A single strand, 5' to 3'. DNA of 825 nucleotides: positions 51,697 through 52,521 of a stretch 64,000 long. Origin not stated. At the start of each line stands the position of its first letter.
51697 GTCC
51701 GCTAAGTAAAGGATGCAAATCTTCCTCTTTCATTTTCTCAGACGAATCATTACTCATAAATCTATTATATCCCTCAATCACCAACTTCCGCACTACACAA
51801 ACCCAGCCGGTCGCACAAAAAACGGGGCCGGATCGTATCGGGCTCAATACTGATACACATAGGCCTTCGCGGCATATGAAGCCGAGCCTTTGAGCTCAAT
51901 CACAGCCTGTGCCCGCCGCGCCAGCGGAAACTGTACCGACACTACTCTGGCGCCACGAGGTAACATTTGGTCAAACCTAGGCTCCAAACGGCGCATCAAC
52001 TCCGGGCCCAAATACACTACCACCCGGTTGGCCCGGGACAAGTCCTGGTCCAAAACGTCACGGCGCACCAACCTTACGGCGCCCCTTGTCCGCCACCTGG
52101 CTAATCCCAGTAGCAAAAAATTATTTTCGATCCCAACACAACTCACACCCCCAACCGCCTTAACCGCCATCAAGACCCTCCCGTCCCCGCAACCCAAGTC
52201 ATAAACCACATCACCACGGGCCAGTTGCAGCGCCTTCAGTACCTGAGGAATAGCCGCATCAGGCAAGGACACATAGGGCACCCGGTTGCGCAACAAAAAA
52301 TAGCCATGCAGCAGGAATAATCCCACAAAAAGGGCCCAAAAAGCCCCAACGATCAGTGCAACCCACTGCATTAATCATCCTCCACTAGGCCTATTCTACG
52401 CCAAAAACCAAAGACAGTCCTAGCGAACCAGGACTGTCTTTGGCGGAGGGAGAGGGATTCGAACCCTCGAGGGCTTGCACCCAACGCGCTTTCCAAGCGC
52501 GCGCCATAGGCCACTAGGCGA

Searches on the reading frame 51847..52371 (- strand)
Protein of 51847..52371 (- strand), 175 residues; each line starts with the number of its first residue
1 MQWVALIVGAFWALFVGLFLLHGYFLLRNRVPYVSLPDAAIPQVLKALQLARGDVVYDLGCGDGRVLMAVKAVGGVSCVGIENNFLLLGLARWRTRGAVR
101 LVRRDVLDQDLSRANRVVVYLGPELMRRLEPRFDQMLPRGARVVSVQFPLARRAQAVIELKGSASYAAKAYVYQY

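Call 92: search_protein_families(library=pfam, proteins=[window:51847-52371:-], max_evalue=0.001)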
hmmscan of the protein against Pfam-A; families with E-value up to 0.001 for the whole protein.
window:51847-52371:- (175 aa): 2 families
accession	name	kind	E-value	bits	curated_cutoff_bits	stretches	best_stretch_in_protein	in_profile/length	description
PF13649.12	Methyltransf_25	-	0.00031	21.8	27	1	56-143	1-92/97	Methyltransferase domain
PF07021.18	MetW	-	0.00036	20.6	21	1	51-112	12-69/193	Methionine biosynthesis protein MetW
